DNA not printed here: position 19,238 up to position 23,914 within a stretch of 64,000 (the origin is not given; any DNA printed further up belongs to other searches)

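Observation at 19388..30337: Tandem two-gene modules: giant beta-helix-repeat T9SS surface protein plus ATGA-coupled double-FN3 lipoprotein, possibly an undescribed surface system at the head of a sulfatase PUL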

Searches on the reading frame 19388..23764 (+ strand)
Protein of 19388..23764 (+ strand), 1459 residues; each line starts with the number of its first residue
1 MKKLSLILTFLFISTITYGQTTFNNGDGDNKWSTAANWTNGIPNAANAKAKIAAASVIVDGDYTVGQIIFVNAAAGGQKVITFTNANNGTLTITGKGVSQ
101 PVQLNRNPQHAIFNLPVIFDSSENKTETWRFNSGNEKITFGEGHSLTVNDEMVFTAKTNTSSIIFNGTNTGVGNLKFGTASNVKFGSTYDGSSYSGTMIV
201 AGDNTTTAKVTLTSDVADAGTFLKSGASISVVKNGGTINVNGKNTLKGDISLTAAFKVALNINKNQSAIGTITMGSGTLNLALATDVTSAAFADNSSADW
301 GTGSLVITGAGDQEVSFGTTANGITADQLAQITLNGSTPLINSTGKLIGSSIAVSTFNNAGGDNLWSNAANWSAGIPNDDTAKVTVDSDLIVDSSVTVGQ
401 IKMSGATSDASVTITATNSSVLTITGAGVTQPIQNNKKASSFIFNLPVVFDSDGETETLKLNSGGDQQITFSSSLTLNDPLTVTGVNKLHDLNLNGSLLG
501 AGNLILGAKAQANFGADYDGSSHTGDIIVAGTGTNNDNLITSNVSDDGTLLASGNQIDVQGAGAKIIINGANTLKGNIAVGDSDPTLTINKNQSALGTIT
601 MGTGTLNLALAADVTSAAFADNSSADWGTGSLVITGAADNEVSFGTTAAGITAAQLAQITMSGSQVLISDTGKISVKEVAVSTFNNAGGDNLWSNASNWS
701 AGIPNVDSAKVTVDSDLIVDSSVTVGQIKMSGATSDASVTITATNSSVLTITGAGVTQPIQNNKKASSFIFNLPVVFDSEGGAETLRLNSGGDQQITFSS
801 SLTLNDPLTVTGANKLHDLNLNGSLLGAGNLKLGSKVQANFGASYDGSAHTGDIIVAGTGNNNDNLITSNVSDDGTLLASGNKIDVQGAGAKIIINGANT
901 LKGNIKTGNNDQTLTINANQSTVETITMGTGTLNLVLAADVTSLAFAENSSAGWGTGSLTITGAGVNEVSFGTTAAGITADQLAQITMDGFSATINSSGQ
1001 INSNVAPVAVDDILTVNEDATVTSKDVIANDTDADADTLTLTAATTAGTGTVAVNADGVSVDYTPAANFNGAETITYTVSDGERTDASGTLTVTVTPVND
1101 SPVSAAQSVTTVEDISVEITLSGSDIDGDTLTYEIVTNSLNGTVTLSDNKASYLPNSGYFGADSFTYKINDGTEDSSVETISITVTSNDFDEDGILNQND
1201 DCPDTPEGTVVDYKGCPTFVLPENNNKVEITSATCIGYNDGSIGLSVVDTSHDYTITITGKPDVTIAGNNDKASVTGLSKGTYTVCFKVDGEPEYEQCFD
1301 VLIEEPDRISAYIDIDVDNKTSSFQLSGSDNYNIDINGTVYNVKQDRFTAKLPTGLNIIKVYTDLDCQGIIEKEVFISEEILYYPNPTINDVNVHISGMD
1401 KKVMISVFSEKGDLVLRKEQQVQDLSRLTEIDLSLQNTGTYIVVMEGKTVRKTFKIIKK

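Call 5: search_protein_families(library=pfam, proteins=[window:19388-23764:+], max_evalue=0.1)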
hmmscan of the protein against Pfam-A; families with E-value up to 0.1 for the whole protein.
window:19388-23764:+ (1459 aa): 11 families
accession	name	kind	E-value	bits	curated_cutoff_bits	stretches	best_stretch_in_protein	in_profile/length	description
PF17963.7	Big_9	-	4.5e-36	124.1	23.6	2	1004-1094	1-89/89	Bacterial Ig domain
PF17892.7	Cadherin_5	-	2.8e-25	88.4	26.5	2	1004-1096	2-98/98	Cadherin-like domain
PF17803.7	Cadherin_4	-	1.3e-22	80.5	25.1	2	1090-1149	2-66/71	Bacterial cadherin-like domain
PF18962.6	Por_Secre_tail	-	5.2e-08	33.5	27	1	1384-1457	2-74/75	Secretion system C-terminal sorting domain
PF18484.6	CDCA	-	0.0013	18.9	29.2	1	606-714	52-165/184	Cadmium carbonic anhydrase repeat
PF02494.22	HYR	-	0.0031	18.3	21.7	0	1042-1095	28-81/81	HYR domain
PF06240.19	COXG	-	0.0095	16.1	22.2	0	695-759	18-81/140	Carbon monoxide dehydrogenase subunit G (CoxG)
PF16184.11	Cadherin_3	-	0.03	14.7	25.5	0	1015-1069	12-67/106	Cadherin-like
PF25400.1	PH_FAN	-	0.045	14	27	0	736-776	92-132/160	FAN protein N-terminal PH domain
PF14492.12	EFG_III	-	0.055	14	27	0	909-938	30-59/75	Elongation Factor G, domain III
PF10803.13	GerPB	-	0.066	13.7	30.5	0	416-434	19-37/52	Spore germination GerPB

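Call 6: search_protein_families(library=ncbifam, proteins=[window:19388-23764:+], max_evalue=0.1)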
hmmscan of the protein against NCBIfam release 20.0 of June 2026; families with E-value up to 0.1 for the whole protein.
window:19388-23764:+ (1459 aa): 4 families
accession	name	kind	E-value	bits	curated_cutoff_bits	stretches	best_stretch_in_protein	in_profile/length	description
NF012211.1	tand_rpt_95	domain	7.3e-29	99.6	90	2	1015-1107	1-96/98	tandem-95 repeat protein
TIGR04183.1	Por_Secre_tail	domain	3.1e-07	30.3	23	1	1384-1459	2-72/72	T9SS type A sorting domain-containing protein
NF053612.1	anchor_PA1041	equivalog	6.1e-07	29.6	250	1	1185-1240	73-129/236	PA1041 family peptidoglycan-binding anchor lipoprotein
TIGR04225.1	CshA_fibril_rpt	repeat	0.0036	18.1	60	1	1035-1095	43-104/104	fibrillar adhesin CshA-type repeat protein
